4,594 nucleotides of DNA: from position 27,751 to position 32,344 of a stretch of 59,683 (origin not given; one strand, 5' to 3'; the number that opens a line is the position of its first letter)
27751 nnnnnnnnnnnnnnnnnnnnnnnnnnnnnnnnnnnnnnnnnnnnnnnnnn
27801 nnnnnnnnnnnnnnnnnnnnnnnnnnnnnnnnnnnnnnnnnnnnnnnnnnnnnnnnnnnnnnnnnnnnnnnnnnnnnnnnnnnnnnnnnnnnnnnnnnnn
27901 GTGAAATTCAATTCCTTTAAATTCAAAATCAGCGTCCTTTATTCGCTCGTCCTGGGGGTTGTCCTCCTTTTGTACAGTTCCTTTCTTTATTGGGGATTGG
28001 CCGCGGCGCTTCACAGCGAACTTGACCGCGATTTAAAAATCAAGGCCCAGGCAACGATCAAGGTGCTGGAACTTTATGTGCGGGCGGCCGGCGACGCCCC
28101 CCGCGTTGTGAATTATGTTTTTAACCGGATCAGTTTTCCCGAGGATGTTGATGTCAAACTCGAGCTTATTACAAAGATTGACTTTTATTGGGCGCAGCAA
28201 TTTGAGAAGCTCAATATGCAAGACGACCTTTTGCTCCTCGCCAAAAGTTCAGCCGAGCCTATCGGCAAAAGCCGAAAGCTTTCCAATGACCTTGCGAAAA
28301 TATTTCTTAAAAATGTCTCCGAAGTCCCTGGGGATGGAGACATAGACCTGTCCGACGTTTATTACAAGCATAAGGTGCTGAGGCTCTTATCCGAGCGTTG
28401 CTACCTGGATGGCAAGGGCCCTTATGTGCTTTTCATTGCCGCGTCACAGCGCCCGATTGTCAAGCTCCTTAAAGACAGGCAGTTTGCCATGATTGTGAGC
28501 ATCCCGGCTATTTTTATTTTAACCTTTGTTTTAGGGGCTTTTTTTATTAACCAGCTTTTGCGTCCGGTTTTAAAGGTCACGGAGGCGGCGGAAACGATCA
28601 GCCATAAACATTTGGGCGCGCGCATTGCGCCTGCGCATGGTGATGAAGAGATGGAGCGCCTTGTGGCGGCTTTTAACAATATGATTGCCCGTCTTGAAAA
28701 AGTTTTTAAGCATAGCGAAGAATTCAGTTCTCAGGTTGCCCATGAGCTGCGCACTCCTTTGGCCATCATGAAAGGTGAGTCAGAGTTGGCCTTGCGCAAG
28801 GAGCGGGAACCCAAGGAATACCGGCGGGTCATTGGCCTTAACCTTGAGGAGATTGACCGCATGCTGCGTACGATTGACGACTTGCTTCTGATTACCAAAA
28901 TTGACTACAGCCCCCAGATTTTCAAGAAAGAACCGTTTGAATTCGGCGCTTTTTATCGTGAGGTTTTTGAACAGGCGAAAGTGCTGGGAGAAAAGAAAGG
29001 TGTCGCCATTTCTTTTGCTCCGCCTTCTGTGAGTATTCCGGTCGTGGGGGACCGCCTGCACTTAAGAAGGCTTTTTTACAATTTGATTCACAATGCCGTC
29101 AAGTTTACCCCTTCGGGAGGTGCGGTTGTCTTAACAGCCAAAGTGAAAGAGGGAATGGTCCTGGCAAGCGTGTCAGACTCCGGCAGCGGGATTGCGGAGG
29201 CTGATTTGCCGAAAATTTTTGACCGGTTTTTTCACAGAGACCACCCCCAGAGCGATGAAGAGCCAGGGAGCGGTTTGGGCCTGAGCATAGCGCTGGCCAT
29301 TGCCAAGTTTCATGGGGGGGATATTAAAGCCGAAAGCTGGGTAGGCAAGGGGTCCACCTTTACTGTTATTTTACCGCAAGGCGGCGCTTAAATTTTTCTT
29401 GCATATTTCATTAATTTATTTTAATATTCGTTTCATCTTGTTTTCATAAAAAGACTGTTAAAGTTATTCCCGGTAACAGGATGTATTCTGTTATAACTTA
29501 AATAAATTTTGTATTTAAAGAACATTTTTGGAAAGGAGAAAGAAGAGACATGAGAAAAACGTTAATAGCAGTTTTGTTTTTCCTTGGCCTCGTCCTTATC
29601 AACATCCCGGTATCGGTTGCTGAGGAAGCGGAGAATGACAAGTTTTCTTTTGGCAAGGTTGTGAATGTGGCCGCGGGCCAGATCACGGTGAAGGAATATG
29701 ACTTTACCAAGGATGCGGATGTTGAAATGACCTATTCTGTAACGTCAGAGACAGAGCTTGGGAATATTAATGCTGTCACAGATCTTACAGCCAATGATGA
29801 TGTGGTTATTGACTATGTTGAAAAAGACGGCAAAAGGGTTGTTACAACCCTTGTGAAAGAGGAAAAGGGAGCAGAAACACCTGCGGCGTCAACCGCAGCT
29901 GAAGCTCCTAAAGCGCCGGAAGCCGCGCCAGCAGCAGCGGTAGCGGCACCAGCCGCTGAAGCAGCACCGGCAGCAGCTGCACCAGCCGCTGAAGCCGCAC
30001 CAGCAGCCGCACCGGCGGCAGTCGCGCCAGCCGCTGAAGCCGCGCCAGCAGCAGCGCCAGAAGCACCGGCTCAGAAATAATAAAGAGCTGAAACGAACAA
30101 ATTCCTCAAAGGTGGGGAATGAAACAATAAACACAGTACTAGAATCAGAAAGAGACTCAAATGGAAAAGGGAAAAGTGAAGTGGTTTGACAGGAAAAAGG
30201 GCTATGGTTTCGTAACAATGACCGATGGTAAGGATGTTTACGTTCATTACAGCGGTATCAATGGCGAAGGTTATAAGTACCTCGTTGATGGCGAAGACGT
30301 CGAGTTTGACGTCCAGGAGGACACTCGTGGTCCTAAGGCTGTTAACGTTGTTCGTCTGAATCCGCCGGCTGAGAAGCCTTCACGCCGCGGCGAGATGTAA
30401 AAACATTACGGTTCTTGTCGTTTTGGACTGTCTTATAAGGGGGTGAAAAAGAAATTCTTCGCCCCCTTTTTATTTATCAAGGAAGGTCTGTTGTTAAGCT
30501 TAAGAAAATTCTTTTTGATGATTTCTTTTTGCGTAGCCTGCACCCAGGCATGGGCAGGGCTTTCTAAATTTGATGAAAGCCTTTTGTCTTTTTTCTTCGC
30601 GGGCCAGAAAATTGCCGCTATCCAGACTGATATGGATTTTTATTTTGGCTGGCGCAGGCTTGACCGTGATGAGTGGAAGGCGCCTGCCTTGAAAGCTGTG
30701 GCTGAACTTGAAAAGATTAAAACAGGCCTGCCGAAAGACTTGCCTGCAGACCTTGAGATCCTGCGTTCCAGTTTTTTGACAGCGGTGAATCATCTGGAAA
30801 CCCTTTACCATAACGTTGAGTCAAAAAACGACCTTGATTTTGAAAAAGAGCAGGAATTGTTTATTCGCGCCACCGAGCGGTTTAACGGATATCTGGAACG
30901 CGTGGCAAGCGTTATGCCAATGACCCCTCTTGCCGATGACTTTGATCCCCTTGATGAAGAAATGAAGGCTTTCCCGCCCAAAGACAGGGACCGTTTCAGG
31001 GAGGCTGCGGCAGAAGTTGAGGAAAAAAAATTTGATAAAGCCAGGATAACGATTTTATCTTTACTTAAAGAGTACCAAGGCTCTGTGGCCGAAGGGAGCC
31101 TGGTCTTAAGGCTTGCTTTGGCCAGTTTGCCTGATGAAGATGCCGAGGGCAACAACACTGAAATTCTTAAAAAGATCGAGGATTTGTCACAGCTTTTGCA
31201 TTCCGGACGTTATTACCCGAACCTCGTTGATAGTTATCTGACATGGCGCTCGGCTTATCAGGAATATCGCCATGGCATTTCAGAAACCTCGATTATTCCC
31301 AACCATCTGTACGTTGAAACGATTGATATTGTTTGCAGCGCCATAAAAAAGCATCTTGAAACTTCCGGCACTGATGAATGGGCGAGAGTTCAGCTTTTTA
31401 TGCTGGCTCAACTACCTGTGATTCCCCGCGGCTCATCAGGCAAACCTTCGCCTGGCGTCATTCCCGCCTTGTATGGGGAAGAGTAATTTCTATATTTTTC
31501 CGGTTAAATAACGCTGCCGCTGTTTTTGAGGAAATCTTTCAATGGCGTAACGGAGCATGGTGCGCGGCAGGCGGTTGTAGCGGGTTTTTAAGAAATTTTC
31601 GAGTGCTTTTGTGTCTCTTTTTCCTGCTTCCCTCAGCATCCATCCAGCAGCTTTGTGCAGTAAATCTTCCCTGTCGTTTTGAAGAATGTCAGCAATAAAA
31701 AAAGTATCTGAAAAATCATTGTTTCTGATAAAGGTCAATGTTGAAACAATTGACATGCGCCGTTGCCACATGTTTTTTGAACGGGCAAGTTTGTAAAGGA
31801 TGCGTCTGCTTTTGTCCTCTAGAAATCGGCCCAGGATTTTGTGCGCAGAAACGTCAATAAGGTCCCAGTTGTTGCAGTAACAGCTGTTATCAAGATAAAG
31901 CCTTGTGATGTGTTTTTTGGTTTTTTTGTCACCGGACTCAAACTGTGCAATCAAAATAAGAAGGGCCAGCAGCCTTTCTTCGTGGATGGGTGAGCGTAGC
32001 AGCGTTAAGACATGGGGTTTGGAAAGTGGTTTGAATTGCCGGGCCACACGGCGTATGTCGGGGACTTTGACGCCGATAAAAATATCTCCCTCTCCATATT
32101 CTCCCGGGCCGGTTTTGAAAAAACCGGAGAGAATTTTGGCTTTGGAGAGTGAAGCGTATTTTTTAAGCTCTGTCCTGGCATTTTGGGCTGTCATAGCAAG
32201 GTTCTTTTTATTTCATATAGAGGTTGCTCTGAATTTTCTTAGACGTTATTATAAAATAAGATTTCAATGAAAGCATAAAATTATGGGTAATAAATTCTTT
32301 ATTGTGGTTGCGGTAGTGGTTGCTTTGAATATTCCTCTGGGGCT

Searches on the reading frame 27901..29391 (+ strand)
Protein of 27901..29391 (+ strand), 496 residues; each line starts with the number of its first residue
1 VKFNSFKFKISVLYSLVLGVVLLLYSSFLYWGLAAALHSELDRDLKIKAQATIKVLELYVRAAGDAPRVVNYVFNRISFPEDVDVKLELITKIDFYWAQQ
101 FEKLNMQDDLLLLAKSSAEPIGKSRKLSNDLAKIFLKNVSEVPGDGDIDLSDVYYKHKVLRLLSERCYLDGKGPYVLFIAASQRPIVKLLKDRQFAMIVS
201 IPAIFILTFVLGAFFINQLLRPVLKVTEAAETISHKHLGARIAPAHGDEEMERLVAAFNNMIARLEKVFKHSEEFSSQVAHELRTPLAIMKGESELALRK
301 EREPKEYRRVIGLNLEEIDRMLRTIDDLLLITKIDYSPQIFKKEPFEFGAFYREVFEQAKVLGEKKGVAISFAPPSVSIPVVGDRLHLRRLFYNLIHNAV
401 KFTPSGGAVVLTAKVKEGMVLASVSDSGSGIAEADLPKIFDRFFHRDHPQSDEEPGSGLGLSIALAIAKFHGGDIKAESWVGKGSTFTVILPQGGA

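Call 68: search_protein_families(library=pfam, proteins=[window:27901-29391:+], max_evalue=0.00001)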
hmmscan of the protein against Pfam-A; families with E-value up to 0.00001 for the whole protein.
window:27901-29391:+ (496 aa): 3 families
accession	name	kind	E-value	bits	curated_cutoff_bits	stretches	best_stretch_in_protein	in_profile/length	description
PF02518.31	HATPase_c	-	5.7e-25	88.4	26.4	1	383-493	1-109/111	Histidine kinase-, DNA gyrase B-, and HSP90-like ATPase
PF00512.31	HisKA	-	1.3e-14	54.4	26.9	1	273-335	3-64/66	His Kinase A (phospho-acceptor) domain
PF00672.30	HAMP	-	1.7e-10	41.5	25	1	214-266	1-52/53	HAMP domain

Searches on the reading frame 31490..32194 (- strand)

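Call 68: search_protein_families(library=pfam, proteins=[window:31490-32194:-], max_evalue=0.00001)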
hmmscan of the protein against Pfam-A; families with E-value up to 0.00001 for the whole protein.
window:31490-32194:- (234 aa): 1 family
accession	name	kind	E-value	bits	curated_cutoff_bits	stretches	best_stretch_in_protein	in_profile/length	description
PF08713.17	DNA_alkylation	-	1.8e-61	207.9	21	1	7-221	2-213/213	DNA alkylation repair enzyme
